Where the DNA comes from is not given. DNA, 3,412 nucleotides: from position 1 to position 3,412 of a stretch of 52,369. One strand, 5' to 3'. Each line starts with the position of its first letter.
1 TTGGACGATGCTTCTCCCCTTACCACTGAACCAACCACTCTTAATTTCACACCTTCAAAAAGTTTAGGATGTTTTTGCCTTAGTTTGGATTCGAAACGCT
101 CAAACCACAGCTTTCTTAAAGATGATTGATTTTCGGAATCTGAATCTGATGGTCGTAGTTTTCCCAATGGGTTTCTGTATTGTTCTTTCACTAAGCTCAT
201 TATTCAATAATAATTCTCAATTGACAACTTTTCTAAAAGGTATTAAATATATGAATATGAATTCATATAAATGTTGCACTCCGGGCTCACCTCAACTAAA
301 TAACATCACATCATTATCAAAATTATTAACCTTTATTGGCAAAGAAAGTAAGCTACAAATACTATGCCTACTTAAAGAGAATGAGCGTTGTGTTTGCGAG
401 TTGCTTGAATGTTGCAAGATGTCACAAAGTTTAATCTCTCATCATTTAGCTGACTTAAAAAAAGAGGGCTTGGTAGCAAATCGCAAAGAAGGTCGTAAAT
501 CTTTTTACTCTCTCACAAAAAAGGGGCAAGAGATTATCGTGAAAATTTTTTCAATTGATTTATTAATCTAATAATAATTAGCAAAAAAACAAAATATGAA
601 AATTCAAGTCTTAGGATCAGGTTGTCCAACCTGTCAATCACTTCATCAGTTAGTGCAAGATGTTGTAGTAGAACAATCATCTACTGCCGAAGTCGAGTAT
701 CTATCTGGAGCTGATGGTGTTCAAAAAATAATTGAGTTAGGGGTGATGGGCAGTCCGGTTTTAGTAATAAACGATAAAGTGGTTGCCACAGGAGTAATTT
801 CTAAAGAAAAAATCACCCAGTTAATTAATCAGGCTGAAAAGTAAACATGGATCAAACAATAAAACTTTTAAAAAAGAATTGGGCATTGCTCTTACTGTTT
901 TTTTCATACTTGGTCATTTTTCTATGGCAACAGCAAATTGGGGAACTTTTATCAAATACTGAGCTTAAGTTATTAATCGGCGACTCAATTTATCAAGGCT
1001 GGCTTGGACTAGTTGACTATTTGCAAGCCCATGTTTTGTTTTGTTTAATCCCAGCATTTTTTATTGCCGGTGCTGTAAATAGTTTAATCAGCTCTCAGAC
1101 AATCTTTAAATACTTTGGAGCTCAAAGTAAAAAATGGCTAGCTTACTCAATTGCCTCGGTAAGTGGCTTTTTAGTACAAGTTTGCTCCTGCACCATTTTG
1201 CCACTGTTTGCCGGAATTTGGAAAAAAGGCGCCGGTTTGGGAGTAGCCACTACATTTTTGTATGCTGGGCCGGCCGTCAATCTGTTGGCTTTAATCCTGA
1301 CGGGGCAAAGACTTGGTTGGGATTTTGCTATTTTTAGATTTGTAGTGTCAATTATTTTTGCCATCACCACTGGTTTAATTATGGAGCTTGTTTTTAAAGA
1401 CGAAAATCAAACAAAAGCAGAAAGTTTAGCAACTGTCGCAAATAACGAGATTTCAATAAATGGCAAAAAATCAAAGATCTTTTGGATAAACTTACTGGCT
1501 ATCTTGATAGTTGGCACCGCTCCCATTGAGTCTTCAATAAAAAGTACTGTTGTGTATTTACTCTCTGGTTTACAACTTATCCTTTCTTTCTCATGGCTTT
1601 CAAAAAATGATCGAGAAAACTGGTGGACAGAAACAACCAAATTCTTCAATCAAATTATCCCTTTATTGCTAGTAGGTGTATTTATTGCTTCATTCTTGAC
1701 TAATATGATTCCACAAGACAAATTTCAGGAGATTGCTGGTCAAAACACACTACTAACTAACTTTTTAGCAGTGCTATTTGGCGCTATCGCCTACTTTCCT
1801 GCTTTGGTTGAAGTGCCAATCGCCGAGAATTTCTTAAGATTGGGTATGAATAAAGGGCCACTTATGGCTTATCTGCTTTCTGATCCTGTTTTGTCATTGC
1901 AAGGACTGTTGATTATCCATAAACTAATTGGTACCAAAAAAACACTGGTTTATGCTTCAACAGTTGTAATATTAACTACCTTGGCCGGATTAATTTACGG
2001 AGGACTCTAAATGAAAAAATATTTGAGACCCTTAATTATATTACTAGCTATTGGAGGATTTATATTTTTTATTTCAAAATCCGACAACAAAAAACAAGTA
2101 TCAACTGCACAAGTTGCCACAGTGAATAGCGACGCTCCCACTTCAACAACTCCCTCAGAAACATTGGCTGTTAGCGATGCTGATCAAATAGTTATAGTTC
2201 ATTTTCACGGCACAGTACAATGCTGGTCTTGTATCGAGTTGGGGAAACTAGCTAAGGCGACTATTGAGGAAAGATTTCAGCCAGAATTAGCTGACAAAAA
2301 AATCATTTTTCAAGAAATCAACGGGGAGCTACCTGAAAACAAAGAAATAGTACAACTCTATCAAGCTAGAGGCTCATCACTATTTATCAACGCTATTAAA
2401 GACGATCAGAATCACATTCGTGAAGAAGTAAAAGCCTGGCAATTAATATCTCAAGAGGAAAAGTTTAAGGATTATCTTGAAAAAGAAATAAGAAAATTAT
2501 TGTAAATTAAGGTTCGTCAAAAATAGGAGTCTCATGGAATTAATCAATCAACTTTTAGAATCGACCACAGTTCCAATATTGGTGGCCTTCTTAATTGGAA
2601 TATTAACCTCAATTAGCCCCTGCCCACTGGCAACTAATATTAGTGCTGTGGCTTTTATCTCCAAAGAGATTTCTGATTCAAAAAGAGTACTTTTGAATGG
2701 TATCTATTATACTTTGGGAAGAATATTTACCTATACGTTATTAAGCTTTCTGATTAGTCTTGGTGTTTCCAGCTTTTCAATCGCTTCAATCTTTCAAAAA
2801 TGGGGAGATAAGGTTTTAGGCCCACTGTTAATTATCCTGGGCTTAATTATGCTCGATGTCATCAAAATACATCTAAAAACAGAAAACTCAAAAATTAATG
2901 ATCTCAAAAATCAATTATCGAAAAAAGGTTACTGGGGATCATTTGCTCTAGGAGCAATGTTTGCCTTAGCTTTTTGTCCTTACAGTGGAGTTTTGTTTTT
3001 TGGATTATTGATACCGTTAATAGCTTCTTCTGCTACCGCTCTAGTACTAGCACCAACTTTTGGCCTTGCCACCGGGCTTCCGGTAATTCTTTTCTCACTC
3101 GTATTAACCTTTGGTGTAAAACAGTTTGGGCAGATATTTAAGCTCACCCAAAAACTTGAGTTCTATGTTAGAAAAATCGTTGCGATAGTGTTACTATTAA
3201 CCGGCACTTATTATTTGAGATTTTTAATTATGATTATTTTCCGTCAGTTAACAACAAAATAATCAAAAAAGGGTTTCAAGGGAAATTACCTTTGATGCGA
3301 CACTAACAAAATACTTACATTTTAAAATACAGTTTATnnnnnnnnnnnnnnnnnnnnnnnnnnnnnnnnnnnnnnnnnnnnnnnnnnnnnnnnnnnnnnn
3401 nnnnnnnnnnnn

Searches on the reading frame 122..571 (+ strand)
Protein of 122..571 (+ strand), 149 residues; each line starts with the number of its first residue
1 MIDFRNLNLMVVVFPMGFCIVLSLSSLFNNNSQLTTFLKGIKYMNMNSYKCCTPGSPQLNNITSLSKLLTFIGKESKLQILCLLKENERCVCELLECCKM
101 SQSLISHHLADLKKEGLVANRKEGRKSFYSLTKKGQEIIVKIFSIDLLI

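Call 3: search_protein_families(library=pfam, proteins=[window:122-571:+], max_evalue=0.1)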
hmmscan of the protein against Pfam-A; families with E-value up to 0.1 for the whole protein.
window:122-571:+ (149 aa): 17 families
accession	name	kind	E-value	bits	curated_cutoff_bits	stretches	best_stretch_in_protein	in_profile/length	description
PF01022.26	HTH_5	-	1.1e-15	57.7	22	1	75-118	2-45/47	Bacterial regulatory protein, arsR family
PF14947.12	HTH_45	-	4.8e-05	23.7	25.5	1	79-142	10-69/77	Winged helix-turn-helix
PF01638.23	HxlR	-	0.00011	22.5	20.8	1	72-142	2-76/91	HxlR-like helix-turn-helix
PF07848.18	PaaX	-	0.00017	22.2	24.8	1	94-135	29-70/70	PaaX-like protein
PF22665.2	DUF6293_C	-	0.00027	21.8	27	1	99-138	58-97/101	DUF6293 C-terminal winged helix domain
PF13601.12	HTH_34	-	0.00099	19.7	27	1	80-137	5-67/80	Winged helix DNA-binding domain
PF25213.1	HVO_A0261_N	-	0.001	19.4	35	1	71-138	7-70/86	HVO_A0261 N-terminal domain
PF22194.2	F-93_WHD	-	0.002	18.6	28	1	98-135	25-62/62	F-93, winged-helix domain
PF13463.12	HTH_27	-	0.0025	18.5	22.2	1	78-135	6-68/68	Winged helix DNA-binding domain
PF14277.12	DUF4364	-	0.0029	17.9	26.9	1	105-139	36-70/162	Domain of unknown function (DUF4364)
PF03551.20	PadR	-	0.0044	17.4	27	1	98-137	27-71/75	Transcriptional regulator PadR-like family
PF12802.13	MarR_2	-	0.0051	17.4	27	1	93-123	25-58/61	MarR family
PF13412.12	HTH_24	-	0.0072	16.3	21.9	1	76-118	4-47/48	Winged helix-turn-helix DNA-binding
PF24037.1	DUF7346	-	0.014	16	28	1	66-140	61-136/139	Family of unknown function (DUF7346)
PF02082.26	Rrf2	-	0.023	15.3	30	1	93-140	28-74/132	Iron-dependent Transcriptional regulator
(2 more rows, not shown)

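Call 4: search_protein_families(library=ncbifam, proteins=[window:122-571:+], max_evalue=0.1)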
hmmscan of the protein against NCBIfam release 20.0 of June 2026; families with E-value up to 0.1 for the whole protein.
window:122-571:+ (149 aa): 22 families
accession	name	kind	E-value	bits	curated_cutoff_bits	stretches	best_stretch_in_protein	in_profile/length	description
NF033788.1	HTH_metalloreg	subfamily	1.7e-22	79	55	1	66-134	2-71/77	metalloregulator ArsR/SmtB family transcription factor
NF007528.0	PRK10141.1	subfamily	3.6e-11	42.9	97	1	67-133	8-75/117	metalloregulator ArsR/SmtB family transcription factor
NF045707.1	Dbac_1936_reg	equivalog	4.4e-11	42.7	115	1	63-134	5-76/99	ArsR/SmtB-type metalloregulator TsoR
NF033789.1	repress_SdpR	subfamily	5.2e-11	42.3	100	1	76-134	9-67/79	autorepressor SdpR family transcription factor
NF040642.1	sulf_sens_BigR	equivalog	1.9e-10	40.7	155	1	63-144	8-90/95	sulfite-sensing transcriptional repressor BigR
NF041413.1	ArsR_Rv2640c_fam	equivalog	3.7e-09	37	155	1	45-141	9-111/118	Rv2640c family ArsR-like transcriptional regulator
NF053755.1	MsvR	equivalog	8.5e-09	35.4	220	1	69-132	7-73/236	transcriptional factor MsvR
TIGR01884.1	cas_HTH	subfamily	1.4e-06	27.8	60.2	1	73-133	140-200/202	CRISPR-associated CARF protein Csa3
TIGR02277.1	PaaX_trns_reg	equivalog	1.9e-05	24.4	264.55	1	92-137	24-69/279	phenylacetic acid degradation operon negative regulatory protein PaaX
NF047906.1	CdPbTransRegCmtR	equivalog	3.6e-05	23.6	150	1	73-133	19-79/104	Cd(II)/Pb(II)-sensing metalloregulatory transcriptional regulator CmtR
NF004170.0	PRK05638.1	equivalog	6.3e-05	21.7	421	1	75-140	371-439/442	threonine synthase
NF053602.1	Phr_regulator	exception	7.2e-05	22.4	320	1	65-136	2-77/191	heat shock transcription regulator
NF052532.1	TransRegPagRBaca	equivalog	0.00046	20.2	170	1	66-142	18-94/99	transcriptional repressor PagR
NF053610.1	Sso10a_fam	subfamily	0.00084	19.3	60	1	79-138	9-63/64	Sso10a family chromatin protein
TIGR02702.1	SufR_cyano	equivalog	0.00097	18.9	178.8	1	78-141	4-74/208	iron-sulfur cluster biosynthesis transcriptional regulator SufR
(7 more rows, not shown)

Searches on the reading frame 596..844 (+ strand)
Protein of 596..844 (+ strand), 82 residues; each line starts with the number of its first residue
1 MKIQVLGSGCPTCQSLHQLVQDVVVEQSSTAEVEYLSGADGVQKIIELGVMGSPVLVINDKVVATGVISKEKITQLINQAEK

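Call 3: search_protein_families(library=pfam, proteins=[window:596-844:+], max_evalue=0.1)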
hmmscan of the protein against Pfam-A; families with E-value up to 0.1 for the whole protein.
window:596-844:+ (82 aa): 5 families
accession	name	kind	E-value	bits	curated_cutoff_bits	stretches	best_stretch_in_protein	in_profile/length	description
PF13192.12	Thioredoxin_3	-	1.1e-18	67.5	24.8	1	1-77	1-75/76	Thioredoxin domain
PF07511.17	DUF1525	-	0.0011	19.5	24.1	1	17-79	47-109/113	Protein of unknown function (DUF1525)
PF13098.12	Thioredoxin_2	-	0.0084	16.9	27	1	8-76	15-103/104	Thioredoxin-like domain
PF07315.17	DUF1462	-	0.038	14.7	25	1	42-77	58-92/93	Protein of unknown function (DUF1462)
PF13462.12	Thioredoxin_4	-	0.09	13.4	23.2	0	9-36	24-51/165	Thioredoxin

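Call 4: search_protein_families(library=ncbifam, proteins=[window:596-844:+], max_evalue=0.1)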
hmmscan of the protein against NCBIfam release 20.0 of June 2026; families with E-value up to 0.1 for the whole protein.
window:596-844:+ (82 aa): 7 families
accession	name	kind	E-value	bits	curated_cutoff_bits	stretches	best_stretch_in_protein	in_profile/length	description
TIGR00412.2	redox_disulf_2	subfamily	7.8e-18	64.7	62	1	2-78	1-75/75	MTH895/ArsE family thioredoxin-like protein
TIGR00411.1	redox_disulf_1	equivalog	3.2e-14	52.7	92.75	1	3-79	3-80/82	MJ0307 family thioredoxin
NF040730.1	CxCC_doxin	equivalog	9.5e-05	22.1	65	1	9-80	10-80/83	thioredoxin-like (seleno)protein SaoT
NF049942.1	DF_fam_seleno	subfamily_domain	0.00079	19.4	70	1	8-65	7-63/96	DF family (seleno)protein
TIGR02196.1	GlrX_YruB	hypoth_equivalog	0.0057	17.1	88.55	1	9-78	9-74/74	glutaredoxin-like protein, YruB-family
TIGR02187.2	PDO_seleno_TRX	equivalog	0.011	15.1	185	1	8-76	138-205/209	protein disulfide oxidoreductase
NF008129.0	PRK10877.1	equivalog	0.064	12.5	215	1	40-81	190-231/237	bifunctional protein-disulfide isomerase/oxidoreductase DsbC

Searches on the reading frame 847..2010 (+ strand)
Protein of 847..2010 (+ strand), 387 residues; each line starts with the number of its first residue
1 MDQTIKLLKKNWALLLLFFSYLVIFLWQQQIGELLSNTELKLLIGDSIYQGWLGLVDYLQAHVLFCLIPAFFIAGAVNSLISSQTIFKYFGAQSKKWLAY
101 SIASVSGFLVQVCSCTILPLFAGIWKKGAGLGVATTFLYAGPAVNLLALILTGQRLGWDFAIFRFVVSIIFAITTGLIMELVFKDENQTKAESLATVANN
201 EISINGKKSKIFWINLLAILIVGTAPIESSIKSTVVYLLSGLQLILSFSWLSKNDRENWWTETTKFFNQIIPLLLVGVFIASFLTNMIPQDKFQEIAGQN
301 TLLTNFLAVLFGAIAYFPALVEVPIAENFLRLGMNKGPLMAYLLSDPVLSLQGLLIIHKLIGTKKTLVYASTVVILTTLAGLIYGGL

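Call 3: search_protein_families(library=pfam, proteins=[window:847-2010:+], max_evalue=0.1)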
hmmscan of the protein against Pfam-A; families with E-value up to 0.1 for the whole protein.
window:847-2010:+ (387 aa): 1 family
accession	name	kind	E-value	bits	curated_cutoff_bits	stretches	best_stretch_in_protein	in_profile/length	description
PF03773.19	ArsP_1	-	1.1e-71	241.9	32.3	1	53-385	6-293/294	Predicted permease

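Call 4: search_protein_families(library=ncbifam, proteins=[window:847-2010:+], max_evalue=0.1)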
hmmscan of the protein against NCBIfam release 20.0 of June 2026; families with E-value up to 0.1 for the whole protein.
window:847-2010:+ (387 aa): 3 families
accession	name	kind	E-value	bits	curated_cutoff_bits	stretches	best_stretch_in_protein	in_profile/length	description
NF033936.1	CuZnOut_SO0444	equivalog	2.9e-32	112.2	300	1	67-383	12-308/351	SO_0444 family Cu/Zn efflux transporter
NF040736.1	efflux_SaoE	equivalog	1.4e-26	93.6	325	2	66-194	21-147/352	efflux transporter SaoE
NF037962.1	arsenic_eff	subfamily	0.0002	20.9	100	1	159-378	94-283/287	arsenic efflux protein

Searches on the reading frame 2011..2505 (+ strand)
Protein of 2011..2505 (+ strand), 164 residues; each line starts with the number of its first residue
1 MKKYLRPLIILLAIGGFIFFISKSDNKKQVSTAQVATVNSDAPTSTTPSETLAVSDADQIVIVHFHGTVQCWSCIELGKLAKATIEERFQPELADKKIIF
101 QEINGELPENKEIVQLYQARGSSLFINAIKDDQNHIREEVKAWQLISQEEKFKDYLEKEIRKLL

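Call 3: search_protein_families(library=pfam, proteins=[window:2011-2505:+], max_evalue=0.1)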
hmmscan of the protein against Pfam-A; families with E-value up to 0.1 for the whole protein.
window:2011-2505:+ (164 aa): 1 family
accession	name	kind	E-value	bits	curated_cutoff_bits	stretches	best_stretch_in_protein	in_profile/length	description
PF14175.11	YaaC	-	0.053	13.3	27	1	86-161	122-196/307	YaaC-like Protein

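Call 4: search_protein_families(library=ncbifam, proteins=[window:2011-2505:+], max_evalue=0.1)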
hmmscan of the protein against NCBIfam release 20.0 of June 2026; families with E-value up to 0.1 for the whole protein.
window:2011-2505:+ (164 aa): 2 families
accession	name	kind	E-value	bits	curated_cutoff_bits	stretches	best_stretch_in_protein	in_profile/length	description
NF040494.1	nitrored_ArsF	subfamily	5.9e-27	94.1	60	1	60-162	1-105/106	nitrophenyl compound nitroreductase subunit ArsF family protein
TIGR03929.1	T7_esaA_Nterm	equivalog_domain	0.041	13.4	122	0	9-47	5-48/193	type VII secretion protein EsaA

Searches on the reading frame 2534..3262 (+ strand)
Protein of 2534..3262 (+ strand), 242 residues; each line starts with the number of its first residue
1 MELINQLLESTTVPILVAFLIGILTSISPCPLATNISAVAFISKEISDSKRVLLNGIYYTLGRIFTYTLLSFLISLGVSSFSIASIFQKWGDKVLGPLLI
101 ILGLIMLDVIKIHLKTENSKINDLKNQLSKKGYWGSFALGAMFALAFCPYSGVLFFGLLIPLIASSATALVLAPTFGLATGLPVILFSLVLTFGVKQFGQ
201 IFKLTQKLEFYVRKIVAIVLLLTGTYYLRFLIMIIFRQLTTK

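Call 3: search_protein_families(library=pfam, proteins=[window:2534-3262:+], max_evalue=0.1)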
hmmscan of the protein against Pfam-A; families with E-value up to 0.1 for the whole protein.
window:2534-3262:+ (242 aa): 2 families
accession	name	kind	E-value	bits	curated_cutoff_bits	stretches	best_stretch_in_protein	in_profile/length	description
PF13386.12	DsbD_2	-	2.8e-21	76.7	24.9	1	17-223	1-196/199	Cytochrome C biogenesis protein transmembrane region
PF03596.19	Cad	-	0.00026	21.4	26.2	1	98-228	58-180/192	Cadmium resistance transporter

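Call 4: search_protein_families(library=ncbifam, proteins=[window:2534-3262:+], max_evalue=0.1)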
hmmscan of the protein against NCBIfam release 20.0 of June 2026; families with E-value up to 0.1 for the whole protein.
window:2534-3262:+ (242 aa): 3 families
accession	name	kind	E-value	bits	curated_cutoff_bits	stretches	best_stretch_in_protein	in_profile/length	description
NF040495.1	tranport_ArsG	equivalog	4.9e-83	277.9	200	1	10-228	2-221/225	aromatic aminobenezylarsenical efflux permease ArsG family transporter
NF001419.0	PRK00293.1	subfamily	6e-06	25.1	330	1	10-189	167-350/574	protein-disulfide reductase DsbD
NF045694.1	seleno_TsoB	exception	0.0054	14.9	805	1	15-233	185-396/572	rhodanese/DsbD fusion-like selenoprotein TsoB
